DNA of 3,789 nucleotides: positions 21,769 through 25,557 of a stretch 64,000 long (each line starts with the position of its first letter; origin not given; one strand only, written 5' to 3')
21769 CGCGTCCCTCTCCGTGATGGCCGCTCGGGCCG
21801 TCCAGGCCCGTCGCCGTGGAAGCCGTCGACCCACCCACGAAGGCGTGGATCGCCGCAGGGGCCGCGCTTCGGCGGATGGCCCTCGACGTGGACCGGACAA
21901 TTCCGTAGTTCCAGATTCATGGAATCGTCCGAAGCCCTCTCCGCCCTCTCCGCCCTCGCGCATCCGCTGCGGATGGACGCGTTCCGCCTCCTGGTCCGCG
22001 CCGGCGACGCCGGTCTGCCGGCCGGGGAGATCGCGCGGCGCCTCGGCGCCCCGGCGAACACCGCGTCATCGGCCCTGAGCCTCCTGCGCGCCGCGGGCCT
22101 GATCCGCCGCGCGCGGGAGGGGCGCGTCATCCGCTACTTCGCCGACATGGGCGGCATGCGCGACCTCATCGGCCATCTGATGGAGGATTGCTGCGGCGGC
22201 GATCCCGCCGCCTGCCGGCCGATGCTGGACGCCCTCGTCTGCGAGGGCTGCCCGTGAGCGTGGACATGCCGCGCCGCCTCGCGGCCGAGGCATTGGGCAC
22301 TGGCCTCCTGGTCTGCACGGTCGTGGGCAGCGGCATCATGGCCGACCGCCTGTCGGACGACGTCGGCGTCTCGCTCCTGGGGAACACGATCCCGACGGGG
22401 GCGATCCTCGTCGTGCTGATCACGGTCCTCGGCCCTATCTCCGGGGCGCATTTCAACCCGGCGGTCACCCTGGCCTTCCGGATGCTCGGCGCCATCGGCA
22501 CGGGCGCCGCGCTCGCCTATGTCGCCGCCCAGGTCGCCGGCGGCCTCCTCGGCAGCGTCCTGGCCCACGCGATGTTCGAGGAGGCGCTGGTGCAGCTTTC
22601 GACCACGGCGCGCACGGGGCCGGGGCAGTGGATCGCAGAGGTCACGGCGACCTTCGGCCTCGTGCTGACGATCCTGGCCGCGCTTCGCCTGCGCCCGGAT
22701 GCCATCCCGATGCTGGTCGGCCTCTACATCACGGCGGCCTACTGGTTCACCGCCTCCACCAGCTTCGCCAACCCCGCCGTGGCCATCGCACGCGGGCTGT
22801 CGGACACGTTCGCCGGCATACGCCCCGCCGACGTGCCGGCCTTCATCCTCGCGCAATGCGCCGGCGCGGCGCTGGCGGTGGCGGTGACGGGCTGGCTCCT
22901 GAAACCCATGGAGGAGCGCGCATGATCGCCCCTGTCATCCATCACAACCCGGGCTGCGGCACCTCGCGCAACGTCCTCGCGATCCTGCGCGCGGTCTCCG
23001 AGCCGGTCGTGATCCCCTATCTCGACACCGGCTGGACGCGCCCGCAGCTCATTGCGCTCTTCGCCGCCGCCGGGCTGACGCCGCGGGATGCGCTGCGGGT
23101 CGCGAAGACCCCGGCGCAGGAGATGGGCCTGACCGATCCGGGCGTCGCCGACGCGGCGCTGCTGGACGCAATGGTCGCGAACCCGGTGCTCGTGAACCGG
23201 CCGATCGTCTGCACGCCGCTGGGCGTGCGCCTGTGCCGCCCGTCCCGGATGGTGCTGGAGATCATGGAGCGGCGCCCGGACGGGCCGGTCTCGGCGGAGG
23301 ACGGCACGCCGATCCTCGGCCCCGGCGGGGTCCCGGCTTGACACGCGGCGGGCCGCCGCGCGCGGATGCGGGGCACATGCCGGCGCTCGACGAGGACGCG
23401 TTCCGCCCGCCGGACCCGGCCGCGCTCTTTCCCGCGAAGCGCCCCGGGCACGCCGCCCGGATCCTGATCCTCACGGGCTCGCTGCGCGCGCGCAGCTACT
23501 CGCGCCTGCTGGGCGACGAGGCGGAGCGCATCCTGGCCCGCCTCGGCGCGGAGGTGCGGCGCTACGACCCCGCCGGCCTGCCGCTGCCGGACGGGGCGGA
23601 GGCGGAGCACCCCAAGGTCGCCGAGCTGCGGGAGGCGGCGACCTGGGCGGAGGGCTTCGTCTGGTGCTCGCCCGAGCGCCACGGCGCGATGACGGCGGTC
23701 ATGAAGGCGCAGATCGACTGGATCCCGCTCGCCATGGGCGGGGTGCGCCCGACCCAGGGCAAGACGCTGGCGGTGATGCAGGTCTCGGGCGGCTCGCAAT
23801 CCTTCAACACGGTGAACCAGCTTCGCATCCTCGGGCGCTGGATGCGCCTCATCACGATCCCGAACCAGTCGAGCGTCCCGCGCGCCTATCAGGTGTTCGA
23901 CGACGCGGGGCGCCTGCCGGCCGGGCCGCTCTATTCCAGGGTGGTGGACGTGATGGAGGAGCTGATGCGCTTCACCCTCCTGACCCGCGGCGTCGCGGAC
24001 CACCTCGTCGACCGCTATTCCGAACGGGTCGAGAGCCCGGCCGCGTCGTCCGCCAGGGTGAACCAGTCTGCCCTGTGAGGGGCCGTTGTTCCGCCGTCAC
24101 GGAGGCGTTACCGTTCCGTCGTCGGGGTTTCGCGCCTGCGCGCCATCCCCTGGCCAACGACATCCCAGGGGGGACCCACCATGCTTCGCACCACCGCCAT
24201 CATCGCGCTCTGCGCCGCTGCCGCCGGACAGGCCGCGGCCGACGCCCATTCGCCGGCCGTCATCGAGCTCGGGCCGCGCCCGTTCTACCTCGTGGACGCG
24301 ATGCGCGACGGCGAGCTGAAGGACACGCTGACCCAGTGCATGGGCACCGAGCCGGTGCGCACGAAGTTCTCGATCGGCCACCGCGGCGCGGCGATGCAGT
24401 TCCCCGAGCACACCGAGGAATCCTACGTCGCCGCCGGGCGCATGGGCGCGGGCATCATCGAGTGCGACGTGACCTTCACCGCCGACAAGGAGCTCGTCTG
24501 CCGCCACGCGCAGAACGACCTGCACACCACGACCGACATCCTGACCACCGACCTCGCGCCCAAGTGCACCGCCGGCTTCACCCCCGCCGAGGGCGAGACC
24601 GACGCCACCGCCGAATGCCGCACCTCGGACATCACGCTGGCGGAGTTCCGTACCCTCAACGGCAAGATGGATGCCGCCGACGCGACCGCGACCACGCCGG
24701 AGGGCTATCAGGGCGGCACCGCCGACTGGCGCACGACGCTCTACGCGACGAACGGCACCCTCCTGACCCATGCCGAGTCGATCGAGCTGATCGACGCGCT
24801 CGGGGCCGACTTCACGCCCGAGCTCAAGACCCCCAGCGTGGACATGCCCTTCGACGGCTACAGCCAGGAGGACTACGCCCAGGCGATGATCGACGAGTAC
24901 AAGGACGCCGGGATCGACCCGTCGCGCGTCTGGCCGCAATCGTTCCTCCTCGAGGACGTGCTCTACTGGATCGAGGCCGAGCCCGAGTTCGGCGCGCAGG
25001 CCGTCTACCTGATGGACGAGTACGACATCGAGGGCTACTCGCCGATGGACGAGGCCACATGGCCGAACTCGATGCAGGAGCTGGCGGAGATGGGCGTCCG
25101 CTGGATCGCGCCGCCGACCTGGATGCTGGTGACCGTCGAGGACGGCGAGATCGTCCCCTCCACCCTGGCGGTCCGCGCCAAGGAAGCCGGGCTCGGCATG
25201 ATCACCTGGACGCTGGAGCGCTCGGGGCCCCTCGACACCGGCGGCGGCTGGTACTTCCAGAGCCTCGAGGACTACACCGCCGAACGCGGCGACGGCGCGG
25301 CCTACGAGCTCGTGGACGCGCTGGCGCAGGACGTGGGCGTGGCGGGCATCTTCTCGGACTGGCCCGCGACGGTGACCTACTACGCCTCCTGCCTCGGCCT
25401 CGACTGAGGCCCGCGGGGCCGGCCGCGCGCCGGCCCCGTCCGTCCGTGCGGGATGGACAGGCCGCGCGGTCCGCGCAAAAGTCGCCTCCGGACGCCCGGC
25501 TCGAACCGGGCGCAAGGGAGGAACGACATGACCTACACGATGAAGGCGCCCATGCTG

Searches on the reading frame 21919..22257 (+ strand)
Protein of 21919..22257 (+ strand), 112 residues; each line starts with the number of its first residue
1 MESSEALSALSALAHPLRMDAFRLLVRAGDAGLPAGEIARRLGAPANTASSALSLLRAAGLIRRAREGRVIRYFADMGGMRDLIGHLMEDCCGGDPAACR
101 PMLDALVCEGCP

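Call 55: search_protein_families(library=ncbifam, proteins=[window:21919-22257:+], max_evalue=0.00001)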
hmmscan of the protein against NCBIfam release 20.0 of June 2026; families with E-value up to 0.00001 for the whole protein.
window:21919-22257:+ (112 aa): 3 families
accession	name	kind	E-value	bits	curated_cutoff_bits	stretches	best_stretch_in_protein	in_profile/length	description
NF033788.1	HTH_metalloreg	subfamily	4.3e-14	52.1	55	1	8-83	3-76/77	metalloregulator ArsR/SmtB family transcription factor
NF041413.1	ArsR_Rv2640c_fam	equivalog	5.2e-09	36.5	155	1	9-92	35-118/118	Rv2640c family ArsR-like transcriptional regulator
NF033789.1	repress_SdpR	subfamily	1.1e-08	34.8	100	1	11-88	3-77/79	autorepressor SdpR family transcription factor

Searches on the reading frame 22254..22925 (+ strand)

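Call 55: search_protein_families(library=ncbifam, proteins=[window:22254-22925:+], max_evalue=0.00001)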
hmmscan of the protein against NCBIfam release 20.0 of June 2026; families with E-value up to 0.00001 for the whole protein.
window:22254-22925:+ (223 aa): 4 families
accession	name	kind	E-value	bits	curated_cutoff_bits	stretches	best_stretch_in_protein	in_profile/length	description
TIGR00861.1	MIP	subfamily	4.1e-22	79.1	171.25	1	11-168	1-179/224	MIP family channel protein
NF003838.0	PRK05420.1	equivalog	1e-14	54.6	256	1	6-105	2-100/231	aquaporin Z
NF043012.1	LacAcidTportLarD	equivalog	4.5e-07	29.6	390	0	8-159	3-169/237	D/L-lactic acid transporter LarD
NF045553.1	AquGlycerPorinGla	equivalog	8.9e-06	25.1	400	0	4-109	4-110/290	aquaglyceroporin Gla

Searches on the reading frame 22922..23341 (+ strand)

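Call 55: search_protein_families(library=ncbifam, proteins=[window:22922-23341:+], max_evalue=0.00001)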
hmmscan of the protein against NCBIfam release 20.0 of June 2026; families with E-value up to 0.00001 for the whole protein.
window:22922-23341:+ (139 aa): 2 families
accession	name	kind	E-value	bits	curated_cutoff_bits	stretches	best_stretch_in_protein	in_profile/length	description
NF007456.1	PRK10026.1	exception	8.7e-35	120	242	1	5-132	5-133/141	glutaredoxin-dependent arsenate reductase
TIGR00014.1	arsC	equivalog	6.2e-29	100.8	106.05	1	6-115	3-114/114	arsenate reductase (glutaredoxin)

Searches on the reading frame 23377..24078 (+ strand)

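Call 55: search_protein_families(library=ncbifam, proteins=[window:23377-24078:+], max_evalue=0.00001)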
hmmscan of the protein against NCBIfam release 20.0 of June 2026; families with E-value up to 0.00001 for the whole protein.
window:23377-24078:+ (233 aa): 2 families
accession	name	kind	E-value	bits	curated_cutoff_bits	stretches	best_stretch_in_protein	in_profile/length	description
TIGR02690.1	resist_ArsH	equivalog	2.1e-108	360.5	292.25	1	1-219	1-219/219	arsenical resistance protein ArsH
TIGR03567.1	FMN_reduc_SsuE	equivalog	4.5e-06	26.7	164.05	1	28-117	1-92/171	NADPH-dependent FMN reductase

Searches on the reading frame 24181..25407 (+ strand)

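Call 56: search_protein_families(library=ncbifam, proteins=[window:24181-25407:+], max_evalue=0.00001)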
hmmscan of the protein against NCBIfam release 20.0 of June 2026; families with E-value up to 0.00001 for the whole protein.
window:24181-25407:+ (408 aa): 1 family
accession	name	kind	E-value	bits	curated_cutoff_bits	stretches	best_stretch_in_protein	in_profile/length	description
NF008354.0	PRK11143.1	equivalog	1.6e-09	37.2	254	1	59-120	28-88/359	glycerophosphodiester phosphodiesterase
